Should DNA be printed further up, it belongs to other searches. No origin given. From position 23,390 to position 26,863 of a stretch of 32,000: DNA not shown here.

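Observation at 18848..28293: Seven-gene cluster wiring MetF/MetV methylene-THF reductase to a NuoE / NuoF::GltD / inactive-FdhA redox module: candidate undescribed MTHFR complex type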

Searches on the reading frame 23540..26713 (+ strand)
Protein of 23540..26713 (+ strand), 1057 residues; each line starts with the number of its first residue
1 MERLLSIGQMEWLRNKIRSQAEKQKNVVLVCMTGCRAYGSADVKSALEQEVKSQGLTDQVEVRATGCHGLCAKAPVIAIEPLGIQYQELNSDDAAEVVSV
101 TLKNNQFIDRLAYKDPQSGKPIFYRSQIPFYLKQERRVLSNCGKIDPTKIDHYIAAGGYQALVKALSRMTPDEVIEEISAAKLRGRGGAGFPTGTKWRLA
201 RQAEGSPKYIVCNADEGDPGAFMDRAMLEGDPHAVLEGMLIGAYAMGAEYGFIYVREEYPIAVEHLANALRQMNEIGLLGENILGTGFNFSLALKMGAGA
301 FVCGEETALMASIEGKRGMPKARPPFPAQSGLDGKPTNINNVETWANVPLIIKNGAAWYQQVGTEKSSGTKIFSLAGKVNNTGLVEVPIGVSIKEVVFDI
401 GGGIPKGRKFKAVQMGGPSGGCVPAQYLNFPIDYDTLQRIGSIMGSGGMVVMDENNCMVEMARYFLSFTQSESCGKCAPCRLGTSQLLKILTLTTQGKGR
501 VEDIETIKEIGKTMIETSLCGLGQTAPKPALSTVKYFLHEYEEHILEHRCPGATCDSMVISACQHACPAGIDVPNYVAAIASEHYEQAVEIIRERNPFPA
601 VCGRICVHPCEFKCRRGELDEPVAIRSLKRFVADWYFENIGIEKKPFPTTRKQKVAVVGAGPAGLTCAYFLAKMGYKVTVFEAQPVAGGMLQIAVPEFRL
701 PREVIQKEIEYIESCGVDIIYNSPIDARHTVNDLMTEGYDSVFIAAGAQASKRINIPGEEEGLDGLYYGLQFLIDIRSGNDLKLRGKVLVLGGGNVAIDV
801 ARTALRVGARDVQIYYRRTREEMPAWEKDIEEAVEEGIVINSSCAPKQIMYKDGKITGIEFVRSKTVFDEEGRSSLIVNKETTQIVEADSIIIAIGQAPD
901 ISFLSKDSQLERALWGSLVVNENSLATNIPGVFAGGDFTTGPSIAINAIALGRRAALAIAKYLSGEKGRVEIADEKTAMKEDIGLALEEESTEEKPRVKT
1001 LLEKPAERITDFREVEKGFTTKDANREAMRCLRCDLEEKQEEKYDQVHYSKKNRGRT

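Call 5: search_protein_families(library=pfam, proteins=[window:23540-26713:+], max_evalue=0.01)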
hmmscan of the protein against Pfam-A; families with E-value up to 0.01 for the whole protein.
window:23540-26713:+ (1057 aa): 21 families
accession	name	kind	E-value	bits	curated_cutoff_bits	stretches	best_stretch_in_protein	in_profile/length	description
PF01512.22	Complex1_51K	-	9.3e-45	152.6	31.2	1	178-349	1-149/150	Nuo51 FMN-binding domain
PF07992.20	Pyr_redox_2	-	1.9e-36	126.4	26.1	1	654-950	2-289/291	Pyridine nucleotide-disulphide oxidoreductase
PF10589.14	NADH_4Fe-4S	-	8.6e-30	102.9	23.5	1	460-544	1-85/85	NADH-ubiquinone oxidoreductase-F iron-sulfur binding region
PF14691.11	Fer4_20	-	1.1e-25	90.1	25.8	2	560-638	29-110/113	Dihydroprymidine dehydrogenase domain II, 4Fe-4S cluster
PF13738.12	Pyr_redox_3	-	2.5e-17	63.5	30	2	741-936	127-305/305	Pyridine nucleotide-disulphide oxidoreductase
PF13450.12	NAD_binding_8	-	7.6e-11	42.6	21.9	1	657-691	1-35/68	NAD(P)-binding Rossmann-like domain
PF01266.30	DAO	-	3.9e-10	40.2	27.9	1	654-688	1-35/353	FAD dependent oxidoreductase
PF00070.33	Pyr_redox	-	4.5e-10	40.3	22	1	654-686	1-33/82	Pyridine nucleotide-disulphide oxidoreductase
PF01946.23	Thi4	-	3e-07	30.3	26.2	1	653-689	18-55/235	Thi4 family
PF01262.27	AlaDh_PNT_C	-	5.5e-07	29.7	23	0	650-686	26-62/214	Alanine dehydrogenase/PNT, C-terminal domain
PF00890.30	FAD_binding_2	-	5.8e-07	29.5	20.4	1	655-694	2-41/414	FAD binding domain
PF03486.20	HI0933_like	-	7.7e-06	26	50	1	654-691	2-39/244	HI0933-like protein Rossmann domain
PF12831.13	FAD_oxidored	-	7.9e-06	25.8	27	1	655-691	2-38/416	FAD dependent oxidoreductase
PF01257.25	2Fe-2S_thioredx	-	1.8e-05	25.1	24.8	1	21-98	61-141/145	Thioredoxin-like [2Fe-2S] ferredoxin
PF01593.30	Amino_oxidase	-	2.9e-05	24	19.8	1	663-689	2-28/443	Flavin containing amine oxidoreductase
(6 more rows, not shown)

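Call 6: search_protein_families(library=ncbifam, proteins=[window:23540-26713:+], max_evalue=0.001)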
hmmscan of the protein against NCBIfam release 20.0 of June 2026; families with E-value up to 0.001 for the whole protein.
window:23540-26713:+ (1057 aa): 98 families (the best 25 are shown)
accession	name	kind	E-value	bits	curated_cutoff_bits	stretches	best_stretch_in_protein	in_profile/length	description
TIGR01959.1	nuoF_fam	equivalog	3.1e-146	487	558.65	1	144-545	8-410/410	NADH-quinone oxidoreductase subunit NuoF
NF009410.0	PRK12771.1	subfamily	7.3e-141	470.5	516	1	515-1034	5-511/566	NAD(P)-binding protein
NF009454.0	PRK12814.1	equivalog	9e-127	424.1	916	1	560-1041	101-579/657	putative NADPH-dependent glutamate synthase small subunit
NF008436.0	PRK11278.1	equivalog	1.9e-115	386.3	749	1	146-548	23-429/448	NADH-quinone oxidoreductase subunit NuoF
NF010120.0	PRK13596.1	equivalog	4.6e-113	378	389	1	132-549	2-421/433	NADH-quinone oxidoreductase subunit NuoF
NF010590.0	PRK13984.1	equivalog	1.3e-104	350.5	946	2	560-967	195-610/611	putative oxidoreductase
TIGR01316.1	gltA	equivalog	6.5e-104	348.2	471.75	2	560-963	35-449/449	NADPH-dependent glutamate synthase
NF009414.0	PRK12778.1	equivalog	1.7e-99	334.1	1103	1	558-964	334-750/752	bifunctional dihydroorotate dehydrogenase B NAD binding subunit/NADPH-dependent glutamate synthase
TIGR03315.1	Se_ygfK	equivalog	1.9e-95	320.3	835.3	1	559-1035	443-887/1012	putative selenate reductase subunit YgfK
NF009413.0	PRK12775.1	equivalog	3.2e-78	263.6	1895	1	555-976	333-766/1006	putative trifunctional 2-polyprenylphenol hydroxylase/glutamate synthase subunit beta/ferritin domain-containing protein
TIGR01318.1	gltD_gamma_fam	subfamily_domain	5.9e-74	249.3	482.95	1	555-963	42-465/467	glutamate synthase, small subunit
NF009415.0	PRK12779.1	equivalog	3.1e-69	233.9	1519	1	545-967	188-630/944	putative bifunctional glutamate synthase subunit beta/2-polyprenylphenol hydroxylase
NF009408.0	PRK12769.1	equivalog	1.5e-67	228.2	1003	1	561-965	234-653/659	formate-dependent uric acid utilization protein AegA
TIGR01317.1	GOGAT_sm_gam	subfamily_domain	2e-66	224.9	447.7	1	538-966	29-481/485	glutamate synthase small subunit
NF009409.0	PRK12770.1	subfamily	6.6e-63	212.9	343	1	649-966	15-353/360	putative glutamate synthase subunit beta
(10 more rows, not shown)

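Call 9: find_homologous_proteins(query=window:23540-26713:+, max_evalue=1e-50)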
Query window:23540-26713:+ (1057 aa): 8000 proteins with E <= 1e-50 among 8000 candidates; the best 120 are listed.
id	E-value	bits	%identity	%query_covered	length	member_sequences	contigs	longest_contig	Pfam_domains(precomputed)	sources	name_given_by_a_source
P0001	0.0e+0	1998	81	98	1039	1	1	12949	PF01946.24,PF01266.31,PF10589.15,PF13450.13,PF14691.12,PF00890.31,PF07992.21,PF00070.34,PF13738.13,PF01257.26,PF01512.23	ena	-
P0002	0.0e+0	1996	81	98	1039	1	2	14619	PF01946.24,PF01266.31,PF10589.15,PF13450.13,PF14691.12,PF00890.31,PF07992.21,PF00070.34,PF13738.13,PF01257.26,PF01512.23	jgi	-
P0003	0.0e+0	1994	82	98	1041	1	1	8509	PF13450.13,PF07992.21,PF00070.34,PF01257.26,PF01946.24,PF10531.16,PF01266.31,PF10589.15,PF01593.31,PF14691.12,PF13738.13,PF01512.23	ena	-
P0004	0.0e+0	1989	82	98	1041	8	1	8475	PF13450.13,PF07992.21,PF00070.34,PF01257.26,PF01946.24,PF10531.16,PF01266.31,PF10589.15,PF01593.31,PF14691.12,PF13738.13,PF01512.23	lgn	-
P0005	0.0e+0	1988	81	98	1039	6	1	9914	PF01946.24,PF01266.31,PF10589.15,PF13450.13,PF14691.12,PF00890.31,PF07992.21,PF00070.34,PF13738.13,PF01257.26,PF01512.23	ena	-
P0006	0.0e+0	1988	82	98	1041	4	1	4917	PF13241.13,PF13450.13,PF07992.21,PF00070.34,PF03486.21,PF01257.26,PF01946.24,PF10531.16,PF01266.31,PF10589.15,PF01593.31,PF14691.12,PF13738.13,PF01512.23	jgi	jgi:NADH:ubiquinone oxidoreductase, NADH-binding (51 kD) subunit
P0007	0.0e+0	1986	81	98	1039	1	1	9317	PF01946.24,PF01266.31,PF10589.15,PF01593.31,PF13450.13,PF14691.12,PF07992.21,PF00070.34,PF13738.13,PF01257.26,PF01512.23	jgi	-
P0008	0.0e+0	1984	81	98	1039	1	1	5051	PF13450.13,PF07992.21,PF00070.34,PF01257.26,PF12831.14,PF01946.24,PF01266.31,PF10589.15,PF01593.31,PF14691.12,PF00890.31,PF13738.13,PF01262.28,PF01512.23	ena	-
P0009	0.0e+0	1984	82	98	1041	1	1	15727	PF13450.13,PF07992.21,PF00070.34,PF01257.26,PF01946.24,PF10531.16,PF01266.31,PF10589.15,PF01593.31,PF14691.12,PF13738.13,PF01512.23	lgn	-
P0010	0.0e+0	1983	81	98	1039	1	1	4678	PF01946.24,PF01266.31,PF10589.15,PF13450.13,PF14691.12,PF07992.21,PF00070.34,PF13738.13,PF01257.26,PF01512.23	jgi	jgi:NADH-quinone oxidoreductase subunit F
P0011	0.0e+0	1982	81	98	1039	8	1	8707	PF01946.24,PF01266.31,PF10589.15,PF13450.13,PF14691.12,PF07992.21,PF00070.34,PF13738.13,PF01257.26,PF01262.28,PF01512.23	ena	-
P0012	0.0e+0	1981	81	98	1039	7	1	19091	PF01266.31,PF10589.15,PF13450.13,PF14691.12,PF07992.21,PF00070.34,PF13738.13,PF01257.26,PF01512.23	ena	-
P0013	0.0e+0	1981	83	98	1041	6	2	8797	PF13450.13,PF07992.21,PF00070.34,PF01257.26,PF01946.24,PF10531.16,PF01266.31,PF10589.15,PF01593.31,PF14691.12,PF13738.13,PF01512.23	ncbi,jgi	-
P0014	0.0e+0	1981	81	98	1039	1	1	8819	PF01946.24,PF01266.31,PF10589.15,PF13450.13,PF14691.12,PF00890.31,PF07992.21,PF00070.34,PF13738.13,PF01257.26,PF01512.23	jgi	-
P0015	0.0e+0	1980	81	98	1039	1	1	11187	PF13450.13,PF07992.21,PF00070.34,PF01257.26,PF12831.14,PF01946.24,PF01266.31,PF10589.15,PF14691.12,PF00890.31,PF13738.13,PF01262.28,PF01512.23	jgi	-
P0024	0.0e+0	1970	81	98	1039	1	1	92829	PF01946.24,PF01266.31,PF10589.15,PF13450.13,PF14691.12,PF07992.21,PF00070.34,PF13738.13,PF01257.26,PF01262.28,PF01512.23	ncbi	-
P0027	0.0e+0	1969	81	98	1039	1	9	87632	PF01946.24,PF01266.31,PF10589.15,PF13450.13,PF14691.12,PF07992.21,PF00070.34,PF13738.13,PF01257.26,PF01262.28,PF01512.23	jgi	-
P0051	0.0e+0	1955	80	98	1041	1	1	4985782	PF01946.24,PF01266.31,PF10589.15,PF13450.13,PF14691.12,PF07992.21,PF00070.34,PF13738.13,PF01257.26,PF01262.28,PF01512.23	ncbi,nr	ncbi:MAG: FAD-dependent oxidoreductase [Desulfobacteraceae bacterium]|nr:MAG: FAD-dependent oxidored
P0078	0.0e+0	1924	78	98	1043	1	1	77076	PF01946.24,PF10531.16,PF01266.31,PF10589.15,PF13450.13,PF14691.12,PF07992.21,PF00070.34,PF13738.13,PF01257.26,PF01512.23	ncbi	ncbi:MAG: FAD-dependent oxidoreductase [Pseudomonadota bacterium]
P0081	0.0e+0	1917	79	99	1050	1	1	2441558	PF01946.24,PF01266.31,PF10589.15,PF13450.13,PF14691.12,PF07992.21,PF00070.34,PF13738.13,PF01257.26,PF01262.28,PF01512.23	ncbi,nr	ncbi:MAG: FAD-dependent oxidoreductase [Deltaproteobacteria bacterium]|nr:MAG: FAD-dependent oxidore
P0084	0.0e+0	1914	78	98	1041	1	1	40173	PF13450.13,PF07992.21,PF00070.34,PF01257.26,PF01946.24,PF10531.16,PF01266.31,PF10589.15,PF14691.12,PF00890.31,PF13738.13,PF01262.28,PF01512.23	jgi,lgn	-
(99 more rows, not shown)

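Call 11: find_encoding_contigs(protein=P0051, flank=10000, max_places=2)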
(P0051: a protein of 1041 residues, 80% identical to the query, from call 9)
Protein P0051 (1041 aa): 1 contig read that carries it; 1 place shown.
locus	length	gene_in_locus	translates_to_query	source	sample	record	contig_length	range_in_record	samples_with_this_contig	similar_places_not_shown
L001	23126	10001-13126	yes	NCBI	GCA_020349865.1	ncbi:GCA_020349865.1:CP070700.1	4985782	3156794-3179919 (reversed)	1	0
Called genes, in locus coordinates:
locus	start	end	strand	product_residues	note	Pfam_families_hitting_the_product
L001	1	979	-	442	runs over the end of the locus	PF13187:Fer4_9 (faint), PF13183:Fer4_8, PF13237:Fer4_10, PF13534:Fer4_17, PF02754:CCG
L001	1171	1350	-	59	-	-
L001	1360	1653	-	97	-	-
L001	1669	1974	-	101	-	-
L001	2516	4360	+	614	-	PF08448:PAS_4 (weak), PF00989:PAS, PF13188:PAS_8 (weak), PF13426:PAS_9, PF00989:PAS, PF13426:PAS_9, PF00512:HisKA, PF02518:HATPase_c, +2 more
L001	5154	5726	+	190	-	PF12728:HTH_17, PF00376:MerR (weak), PF00072:Response_reg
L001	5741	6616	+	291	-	PF02219:MTHFR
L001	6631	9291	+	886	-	PF00111:Fer2 (weak), PF13510:Fer2_4, PF10588:NADH-G_4Fe-4S_3, PF12838:Fer4_7, PF00037:Fer4 (weak), PF04879:Molybdop_Fe4S4, PF00384:Molybdopterin, PF01568:Molydop_binding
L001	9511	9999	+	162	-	PF01257:2Fe-2S_thioredx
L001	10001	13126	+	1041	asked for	PF01257:2Fe-2S_thioredx, PF01512:Complex1_51K, PF10589:NADH_4Fe-4S, PF14691:Fer4_20, PF01946:Thi4 (weak), PF07992:Pyr_redox_2, PF13450:NAD_binding_8, PF13738:Pyr_redox_3, +3 more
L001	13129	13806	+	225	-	PF12225:DUF5981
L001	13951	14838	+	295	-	PF02219:MTHFR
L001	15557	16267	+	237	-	-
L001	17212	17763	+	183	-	PF00857:Isochorismatase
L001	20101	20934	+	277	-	PF25084:LbH_EIF2B, PF00132:Hexapep (weak), PF25087:GMPPB_C, PF00132:Hexapep (weak)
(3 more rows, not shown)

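Call 12: find_encoding_contigs(protein=P0081, flank=10000, max_places=2)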
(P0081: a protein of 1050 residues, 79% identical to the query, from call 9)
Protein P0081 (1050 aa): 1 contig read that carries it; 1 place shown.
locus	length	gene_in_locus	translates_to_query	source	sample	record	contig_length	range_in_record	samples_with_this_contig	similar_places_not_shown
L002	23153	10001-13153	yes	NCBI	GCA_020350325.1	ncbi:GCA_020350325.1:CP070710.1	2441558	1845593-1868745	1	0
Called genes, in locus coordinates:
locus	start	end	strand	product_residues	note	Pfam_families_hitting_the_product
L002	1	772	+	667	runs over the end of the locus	PF00724:Oxidored_FMN, PF01266:DAO (faint), PF00890:FAD_binding_2 (weak), PF01134:GIDA (weak), PF03486:HI0933_like, PF07992:Pyr_redox_2, PF12831:FAD_oxidored, PF13450:NAD_binding_8 (weak), +2 more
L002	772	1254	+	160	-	PF00149:Metallophos (weak), PF12850:Metallophos_2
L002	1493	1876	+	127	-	PF02675:AdoMet_dc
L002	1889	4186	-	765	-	PF01590:GAF, PF13492:GAF_3 (faint), PF05157:MshEN, PF13191:AAA_16 (faint), PF00437:T2SSE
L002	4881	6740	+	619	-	PF01855:POR_N, PF02775:TPP_enzyme_C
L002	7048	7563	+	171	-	PF01558:POR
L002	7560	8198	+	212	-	PF12804:NTP_transf_3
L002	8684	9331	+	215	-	PF01568:Molydop_binding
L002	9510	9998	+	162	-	PF01257:2Fe-2S_thioredx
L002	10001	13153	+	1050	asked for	PF01257:2Fe-2S_thioredx, PF01512:Complex1_51K, PF10589:NADH_4Fe-4S, PF14691:Fer4_20, PF01266:DAO (weak), PF07992:Pyr_redox_2, PF13450:NAD_binding_8, PF13738:Pyr_redox_3, +3 more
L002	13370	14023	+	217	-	PF12225:DUF5981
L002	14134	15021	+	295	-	PF02219:MTHFR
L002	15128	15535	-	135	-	PF01844:HNH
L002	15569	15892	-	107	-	PF04993:TfoX_N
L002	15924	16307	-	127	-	PF01243:PNPOx_N (weak)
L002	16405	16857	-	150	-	PF01161:PBP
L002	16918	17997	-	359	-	PF00378:ECH_1, PF16113:ECH_2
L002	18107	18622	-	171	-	PF12975:DUF3859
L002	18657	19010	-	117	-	-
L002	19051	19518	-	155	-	PF04073:tRNA_edit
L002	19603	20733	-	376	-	PF04389:Peptidase_M28, PF01546:Peptidase_M20, PF07687:M20_dimer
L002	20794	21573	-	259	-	PF03141:Methyltransf_29, PF13489:Methyltransf_23, PF08241:Methyltransf_11, PF08242:Methyltransf_12, PF13649:Methyltransf_25, PF13847:Methyltransf_31 (weak)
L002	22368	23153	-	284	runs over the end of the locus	PF00535:Glycos_transf_2 (weak), PF21969:MGS_GT (weak)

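Call 29: search_solved_structures(query=window:23540-26713:+, max_evalue=1e-30, show_alignments=0)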
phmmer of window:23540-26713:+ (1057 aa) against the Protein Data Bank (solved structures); distinct sequences matched with E-value up to 1e-30: 73 (the best 60 are shown).
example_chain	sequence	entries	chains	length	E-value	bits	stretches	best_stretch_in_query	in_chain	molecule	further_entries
7t2r_B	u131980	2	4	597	2.4e-216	724.1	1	28-560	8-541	NiFe hydrogenase subunit B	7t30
8a6t_B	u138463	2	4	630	3.7e-203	680.4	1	2-559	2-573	Electron bifurcating hydrogenase subunit HydB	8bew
7q4v_B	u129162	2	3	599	5.4e-198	663.3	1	24-559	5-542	Iron hydrogenase HydB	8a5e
9mqx_B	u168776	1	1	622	7.9e-192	642.9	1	27-560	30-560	NADH:ubiquinone oxidoreductase, NADH-binding (51 kD) subunit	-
8oh5_B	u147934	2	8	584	9.4e-190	636.1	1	37-560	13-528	NAD-reducing hydrogenase subunit HoxF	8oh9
9n5u_B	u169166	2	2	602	3.3e-187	627.6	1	28-559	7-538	NfnB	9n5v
9bov_B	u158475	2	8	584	4.3e-185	620.6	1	36-561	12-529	NADH dehydrogenase (Quinone)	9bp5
7p5h_B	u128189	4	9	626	8.4e-182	609.7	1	14-557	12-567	Fe-hydrogenase, subunit beta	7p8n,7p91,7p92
7q4w_B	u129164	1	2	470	6.2e-172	577.1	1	150-559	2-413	Iron hydrogenase HydB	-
6vw7_B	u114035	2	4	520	1.4e-119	403.7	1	126-540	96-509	NAD-dependent formate dehydrogenase beta subunit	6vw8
2fug_1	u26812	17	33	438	2.7e-108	366.4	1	135-543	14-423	NADH-quinone oxidoreductase chain 1 | NADH-QUINONE OXIDOREDUCTASE SUBUNIT 1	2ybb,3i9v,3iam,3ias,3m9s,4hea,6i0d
7p64_F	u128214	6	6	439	5.7e-108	365.3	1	146-545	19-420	NADH-quinone oxidoreductase subunit F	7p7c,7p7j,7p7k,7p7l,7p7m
7p61_F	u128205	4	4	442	5.8e-108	365.3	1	146-545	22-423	NADH-quinone oxidoreductase subunit F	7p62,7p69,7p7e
7awt_F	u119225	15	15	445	6e-108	365.2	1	146-545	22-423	NADH-quinone oxidoreductase subunit F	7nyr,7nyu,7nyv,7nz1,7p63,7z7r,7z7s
9q8i_F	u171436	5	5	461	6.7e-108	365.1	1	146-545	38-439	NADH-quinone oxidoreductase subunit F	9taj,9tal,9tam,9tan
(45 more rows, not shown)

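Call 44: search_protein_representatives(protein=window:23540-26713:+)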
Query: 1057 residues. Proteins with E-value up to 0.001 (for the whole library): 48283; up to 1e-10: 27120; up to 1e-30: 9007. The best 150 are listed.
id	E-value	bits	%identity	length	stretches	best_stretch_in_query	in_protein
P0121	0.0e+00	1108.2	48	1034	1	5-1037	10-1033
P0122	3.3e-266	902.4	46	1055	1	59-1041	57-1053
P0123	1.9e-250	850.3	46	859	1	1-858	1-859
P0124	1.6e-234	797.6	54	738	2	25-571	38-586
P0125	2.6e-233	793.5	51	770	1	25-748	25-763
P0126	3.0e-232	790.0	59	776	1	2-574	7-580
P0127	1.8e-216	737.8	52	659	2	223-760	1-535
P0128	1.8e-204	698.1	56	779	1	1-559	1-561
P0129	7.1e-203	692.8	39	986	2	375-1035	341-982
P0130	6.9e-202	689.5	37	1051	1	1-1037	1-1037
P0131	1.6e-199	681.7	39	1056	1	127-1039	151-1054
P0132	4.5e-198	676.9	40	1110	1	128-1036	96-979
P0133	7.2e-196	669.6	51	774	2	23-560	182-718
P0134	7.2e-193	659.7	56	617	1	29-559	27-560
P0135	3.1e-192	657.6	51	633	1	10-561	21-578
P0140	2.1e-186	638.3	38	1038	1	147-1036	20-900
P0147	1.3e-174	599.2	45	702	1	339-1036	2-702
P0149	2.2e-174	598.4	38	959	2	362-1036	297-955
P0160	4.4e-162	557.7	35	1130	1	130-1036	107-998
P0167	1.9e-157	542.4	36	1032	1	143-1036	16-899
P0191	4.4e-142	491.5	46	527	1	510-1036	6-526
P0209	2.6e-134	465.8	36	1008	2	332-1036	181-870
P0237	4.6e-126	438.5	42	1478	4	560-1036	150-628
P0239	1.3e-125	437.1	34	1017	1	155-1036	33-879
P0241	1.9e-125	436.5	44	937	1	454-1036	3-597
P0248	1.6e-124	433.4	44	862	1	558-1036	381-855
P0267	1.3e-120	420.4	41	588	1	456-1036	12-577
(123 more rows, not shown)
